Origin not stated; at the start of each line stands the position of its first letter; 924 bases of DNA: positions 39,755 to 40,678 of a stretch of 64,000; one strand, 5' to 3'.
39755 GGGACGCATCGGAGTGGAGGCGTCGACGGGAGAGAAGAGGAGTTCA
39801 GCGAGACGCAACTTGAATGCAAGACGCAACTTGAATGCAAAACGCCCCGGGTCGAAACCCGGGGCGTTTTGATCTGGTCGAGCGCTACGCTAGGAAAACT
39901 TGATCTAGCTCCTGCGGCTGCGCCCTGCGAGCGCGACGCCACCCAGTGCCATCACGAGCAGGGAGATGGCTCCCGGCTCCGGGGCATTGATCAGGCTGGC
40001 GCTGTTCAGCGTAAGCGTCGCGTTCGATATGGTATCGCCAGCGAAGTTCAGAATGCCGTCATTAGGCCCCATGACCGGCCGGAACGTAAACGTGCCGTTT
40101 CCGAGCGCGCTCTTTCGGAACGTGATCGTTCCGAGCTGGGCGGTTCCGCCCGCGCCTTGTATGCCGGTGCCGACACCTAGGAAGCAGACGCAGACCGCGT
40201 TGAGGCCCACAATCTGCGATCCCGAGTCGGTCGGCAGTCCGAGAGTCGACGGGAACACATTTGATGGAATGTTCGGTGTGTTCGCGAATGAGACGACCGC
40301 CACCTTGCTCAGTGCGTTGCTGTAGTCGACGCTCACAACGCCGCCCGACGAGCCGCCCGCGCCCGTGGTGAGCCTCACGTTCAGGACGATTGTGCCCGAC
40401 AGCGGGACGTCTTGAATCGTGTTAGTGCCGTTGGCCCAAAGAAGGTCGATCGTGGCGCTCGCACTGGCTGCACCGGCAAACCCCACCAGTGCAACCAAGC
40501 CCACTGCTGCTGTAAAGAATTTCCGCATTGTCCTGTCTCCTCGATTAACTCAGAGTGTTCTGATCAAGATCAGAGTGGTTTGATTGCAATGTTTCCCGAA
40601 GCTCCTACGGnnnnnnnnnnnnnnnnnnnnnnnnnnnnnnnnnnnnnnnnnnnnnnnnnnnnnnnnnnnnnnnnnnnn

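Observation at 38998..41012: Small-protein family with TSP3 repeat, dockerin-like DFG repeats and a conserved C-terminal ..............(L) ending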

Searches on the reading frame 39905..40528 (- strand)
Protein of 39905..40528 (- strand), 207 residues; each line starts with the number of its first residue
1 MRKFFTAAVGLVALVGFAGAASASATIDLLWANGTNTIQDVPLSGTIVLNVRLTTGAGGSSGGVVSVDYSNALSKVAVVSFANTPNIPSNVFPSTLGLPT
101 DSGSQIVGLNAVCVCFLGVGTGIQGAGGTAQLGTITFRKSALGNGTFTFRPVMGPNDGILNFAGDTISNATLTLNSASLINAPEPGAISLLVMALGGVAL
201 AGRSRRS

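Call 3: search_protein_families(library=pfam, proteins=[window:39905-40528:-], max_evalue=0.1)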
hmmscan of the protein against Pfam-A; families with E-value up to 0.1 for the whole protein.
window:39905-40528:- (207 aa): 1 family
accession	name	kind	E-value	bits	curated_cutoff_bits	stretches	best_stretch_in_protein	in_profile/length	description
PF07589.16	PEP-CTERM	-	0.0001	22.7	20.7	1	182-206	2-24/24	PEP-CTERM motif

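Call 4: search_protein_families(library=ncbifam, proteins=[window:39905-40528:-], max_evalue=0.1)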
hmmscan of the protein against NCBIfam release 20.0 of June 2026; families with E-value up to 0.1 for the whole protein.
window:39905-40528:- (207 aa): 0 families

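Call 21: find_homologous_proteins(query=window:39905-40528:-, max_evalue=0.001)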
Query window:39905-40528:- (207 aa): 108 proteins with E <= 0.001 among 3823 candidates.
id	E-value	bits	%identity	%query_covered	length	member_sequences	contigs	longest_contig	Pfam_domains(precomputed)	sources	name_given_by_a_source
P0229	7.5e-122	422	100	100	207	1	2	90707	-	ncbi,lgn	-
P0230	3.2e-86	306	76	100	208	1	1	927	-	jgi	jgi:hypothetical protein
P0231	3.8e-54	201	51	100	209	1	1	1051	-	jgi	jgi:hypothetical protein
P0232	4.0e-54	201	54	100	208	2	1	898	-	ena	-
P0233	7.0e-53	197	50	100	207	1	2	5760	-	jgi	-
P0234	1.0e-51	193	55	100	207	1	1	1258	-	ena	-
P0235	2.7e-50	189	49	100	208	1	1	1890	-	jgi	-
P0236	1.8e-49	186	54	100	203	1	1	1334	-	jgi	jgi:hypothetical protein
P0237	3.4e-49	185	55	100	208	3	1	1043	-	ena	-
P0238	9.0e-49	184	53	100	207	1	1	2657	-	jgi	jgi:hypothetical protein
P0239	6.4e-48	181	55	100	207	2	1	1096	-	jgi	jgi:hypothetical protein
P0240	3.5e-47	179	55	100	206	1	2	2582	-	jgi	jgi:hypothetical protein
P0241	3.7e-47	179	53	100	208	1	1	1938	-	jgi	jgi:hypothetical protein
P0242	2.2e-46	176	54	100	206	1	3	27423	-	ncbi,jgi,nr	ncbi:MAG: PEP-CTERM sorting domain-containing protein [Deltaproteobacteria bacterium]|nr:PEP-CTERM s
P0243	2.3e-46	176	55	100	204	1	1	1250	-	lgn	-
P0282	7.7e-32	129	50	81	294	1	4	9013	PF02412.24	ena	-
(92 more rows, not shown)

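Call 32: predict_structure(alignment_id=A3)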
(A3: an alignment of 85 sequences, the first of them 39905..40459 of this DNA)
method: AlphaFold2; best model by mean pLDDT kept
length: 184 residues; sequences in the alignment: 85
mean_pLDDT: 92.1   pTM: 0.83
mean pLDDT of the five models: 92.1, 92.0, 91.8, 90.9, 90.7
residues with pLDDT >= 90: 144; 70-90: 31; 50-70: 9; < 50: 0
segments of 3 or more residues with pLDDT < 50: none
pLDDT, mean of each block of 10 residues (from residue 1): 97 95 97 95 97 97 88 96 98 93 95 93 96 94 93 93 73 76 66
secondary structure, 60 per line:
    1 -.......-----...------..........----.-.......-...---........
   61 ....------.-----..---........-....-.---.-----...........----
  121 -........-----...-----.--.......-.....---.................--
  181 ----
elements in order: E2-8 E14-16 E23-32 E39-45 E53-64 E82-89 E106-116 E122-129 E135-137 E149-152 E154-158 H162-178

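Call 35: fold_search(model_id=the predicted structure, library=pdb)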
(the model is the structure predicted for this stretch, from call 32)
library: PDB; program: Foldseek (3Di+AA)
matches with E <= 10: 1771; with E <= 0.001: 106
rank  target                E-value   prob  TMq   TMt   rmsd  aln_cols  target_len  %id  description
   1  1g1k_A                4.6e-07  1.00  0.51  0.63   4.5       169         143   14  COHESIN MODULE FROM THE CELLULOSOME OF CLOSTRIDIUM CELLULOLYTICUM (released 2000-11-22)
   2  2vn5_A                5.5e-07  1.00  0.57  0.71   3.7       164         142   16  The Clostridium cellulolyticum dockerin displays a dual binding mode for its cohesin partner (released 2008-05-20)
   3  2vn5_C                5.8e-07  1.00  0.55  0.66   3.9       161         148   14  The Clostridium cellulolyticum dockerin displays a dual binding mode for its cohesin partner (released 2008-05-20)
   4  5nrm_A                6.1e-07  1.00  0.54  0.68   3.8       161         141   15  Crystal structure of the sixth cohesin from Acetivibrio cellulolyticus' scaffoldin B in complex with Cel5 dockerin S51 (released 2018-01-31)
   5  6kgf_C                8.2e-07  1.00  0.59  0.72   3.8       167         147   10  Crystal structure of CaDoc0917(R16D)-CaCohA2 complex at pH 8.2 (released 2020-07-08)
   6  4uyq_A                9.3e-07  1.00  0.59  0.72   3.9       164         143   12  High resolution structure of the third cohesin ScaC in complex with the ScaB dockerin with a mutation in the C-termina (released 2015-04-15)
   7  5nrk_A                1.2e-06  1.00  0.53  0.65   3.8       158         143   16  Crystal structure of the sixth cohesin from Acetivibrio cellulolyticus' scaffoldin B in complex with Cel5 dockerin S15 (released 2018-01-31)
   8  6kge_A                1.6e-06  1.00  0.59  0.74   3.8       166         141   10  Crystal structure of CaDoc0917(R16D)-CaCohA2 complex at pH 5.5 (released 2020-07-08)
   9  3kcp_A                1.6e-06  1.00  0.57  0.37   3.9       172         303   11  Crystal structure of interacting Clostridium thermocellum multimodular components (released 2010-02-09)
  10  6kgc_A                2.0e-06  1.00  0.59  0.72   3.9       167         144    8  Crystal structure of CaDoc0917(R49D)-CaCohA2 complex at pH 5.4 (released 2020-07-08)
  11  2vn6_A                2.1e-06  1.00  0.54  0.63   4.1       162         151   15  The Clostridium cellulolyticum dockerin displays a dual binding mode for its cohesin partner (released 2008-05-13)
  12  4fl4_I                2.3e-06  1.00  0.57  0.36   3.8       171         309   13  Scaffoldin conformation and dynamics revealed by a ternary complex from the Clostridium thermocellum cellulosome (released 2012-06-27)
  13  6kg8_MODEL_1_A        2.3e-06  1.00  0.54  0.62   4.1       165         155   11  Solution structure of CaCohA2 from Clostridium acetobutylicum (released 2020-07-08)
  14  2xdh                  2.4e-06  1.00  0.57  0.74   4.8       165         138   13  Non-cellulosomal cohesin from the hyperthermophilic archaeon Archaeoglobus fulgidus (released 2010-05-26)
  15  6kgf_A                3.6e-06  1.00  0.57  0.71   4.0       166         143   10  Crystal structure of CaDoc0917(R16D)-CaCohA2 complex at pH 8.2 (released 2020-07-08)
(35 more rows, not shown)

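Call 45: search_solved_structures(query=A3, max_evalue=10, show_alignments=0)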
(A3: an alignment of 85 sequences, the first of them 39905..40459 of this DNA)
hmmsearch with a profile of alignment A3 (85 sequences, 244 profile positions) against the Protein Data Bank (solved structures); distinct sequences matched with E-value up to 10: 2.
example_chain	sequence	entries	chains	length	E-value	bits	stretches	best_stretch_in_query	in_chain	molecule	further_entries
7aas_A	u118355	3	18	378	0.088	15.5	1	128-210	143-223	S-(hydroxymethyl)glutathione dehydrogenase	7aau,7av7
6z31_A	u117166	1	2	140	0.57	12.8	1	116-149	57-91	Cation-independent mannose-6-phosphate receptor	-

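Call 66: search_protein_families(library=ncbifam, alignment_id=A3, max_evalue=0.001)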
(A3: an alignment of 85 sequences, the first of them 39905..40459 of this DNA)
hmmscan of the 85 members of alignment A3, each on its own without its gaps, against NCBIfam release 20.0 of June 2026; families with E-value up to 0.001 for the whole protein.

A. member 1, window:39905-40459:- (184 aa): 0 families

B. families by the number of members that match (of 85 scanned): 13 families
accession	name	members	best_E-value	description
NF038129.1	PEP_NF038129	30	4.8e-07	NF038129 family PEP-CTERM protein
NF038125.1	PEP_CTERM_THxN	17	6e-08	THxN family PEP-CTERM protein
NF038126.1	PEP_CTERM_FxDxF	16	1.2e-06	FxDxF family PEP-CTERM protein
NF041538.1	PEP_EDSA_1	14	3.3e-07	EDSAP-1 family PEP-CTERM protein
NF033554.9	floc_PepA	14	1.3e-06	flocculation-associated PEP-CTERM protein PepA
NF038118.1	PEP_CTERM_CCXG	14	2.1e-06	CCXG family PEP-CTERM protein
TIGR02595.1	PEP_CTERM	13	0.00013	PEP-CTERM sorting domain-containing protein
NF038124.1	PEP_CTERM_TLD_A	9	4.7e-05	PEP_CTERM-anchored TLD domain-containing protein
NF038120.1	PEP_CTERM_QFxxD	5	9.1e-06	NF038120 family PEP-CTERM protein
NF041927.1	Xrt_dep_XDP1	5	0.00048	exosortase-dependent surface protein XDP1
NF047638.1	throspo3_MtsC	4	7.9e-11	cell-cell cohesion MYXO-CTERM protein MtsC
NF045500.1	Omp28_seleno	4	1.7e-09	Omp28-related selenoprotein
NF033947.0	PEP-cistern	1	0.00044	cistern family PEP-CTERM protein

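Call 70: search_protein_families(library=pfam, alignment_id=A3, max_evalue=10)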
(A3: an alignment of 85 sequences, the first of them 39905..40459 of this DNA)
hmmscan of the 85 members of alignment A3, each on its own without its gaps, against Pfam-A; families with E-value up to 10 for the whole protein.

A. member 1, window:39905-40459:- (184 aa): 2 families
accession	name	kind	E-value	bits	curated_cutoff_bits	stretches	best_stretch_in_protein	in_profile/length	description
PF07589.16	PEP-CTERM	-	8.7e-05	22.9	20.7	1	159-183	2-24/24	PEP-CTERM motif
PF21881.2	STIV_penton_2nd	-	0.35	11.7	27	1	106-157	34-81/85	A223 penton protein second domain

B. families by the number of members that match (of 85 scanned): 25 families
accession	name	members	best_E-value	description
PF07589.16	PEP-CTERM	76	1.9e-06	PEP-CTERM motif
PF02412.23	TSP_3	4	2.1e-06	Thrombospondin type 3 repeat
PF16024.10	DUF4785_1st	4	0.081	Domain of unknown function (DUF4785) N-terminal domain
PF18205.6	VPDSG-CTERM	3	0.022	VPDSG-CTERM motif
PF18878.5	PPE-PPW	2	0.11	PPE-PPW subfamily C-terminal region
PF16082.10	Phage_holin_2_4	2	1.1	Bacteriophage holin family, superfamily II-like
PF15685.10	GGN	1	0.019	Gametogenetin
PF21876.2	STIV_turret_2nd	1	0.041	C381 turret protein 2nd galactose-binding domain-like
PF16068.10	DUF4810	1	0.053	Domain of unknown function (DUF4810)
PF17557.7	Conotoxin_I2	1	0.054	I2-superfamily conotoxins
PF22151.2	Fer4_NDSU1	1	0.06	NADH-ubiquinone oxidoreductase NDSU1/NuoG-like, 4Fe-4S domain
PF05887.16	Trypan_PARP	1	0.069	Procyclic acidic repetitive protein (PARP)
PF03753.18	HHV6-IE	1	0.086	Human herpesvirus 6 immediate early protein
PF00591.27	Glycos_transf_3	1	0.089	Glycosyl transferase family, a/b domain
PF15365.12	PNRC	1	0.099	Proline-rich nuclear receptor coactivator motif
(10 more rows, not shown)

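Call 79: find_encoding_contigs(protein=P0282, flank=6000, max_places=2)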
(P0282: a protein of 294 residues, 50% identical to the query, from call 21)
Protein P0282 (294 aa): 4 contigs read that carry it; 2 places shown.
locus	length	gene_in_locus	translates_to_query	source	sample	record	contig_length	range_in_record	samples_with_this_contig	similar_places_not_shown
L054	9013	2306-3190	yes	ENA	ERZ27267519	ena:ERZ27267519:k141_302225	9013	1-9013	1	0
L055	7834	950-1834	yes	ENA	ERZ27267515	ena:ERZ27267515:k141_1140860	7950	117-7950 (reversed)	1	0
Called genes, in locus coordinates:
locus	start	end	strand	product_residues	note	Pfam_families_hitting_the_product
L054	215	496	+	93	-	-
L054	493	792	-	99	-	-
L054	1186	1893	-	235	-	PF01927:Mut7-C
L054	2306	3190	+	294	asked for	PF02412:TSP_3 (weak)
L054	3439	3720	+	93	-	-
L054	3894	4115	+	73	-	-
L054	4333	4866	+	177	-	PF04307:YdjM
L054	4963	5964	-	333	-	-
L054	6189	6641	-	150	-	-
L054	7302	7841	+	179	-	-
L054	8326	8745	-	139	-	-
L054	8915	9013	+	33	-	?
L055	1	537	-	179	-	?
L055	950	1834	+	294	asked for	PF02412:TSP_3 (weak)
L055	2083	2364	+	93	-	-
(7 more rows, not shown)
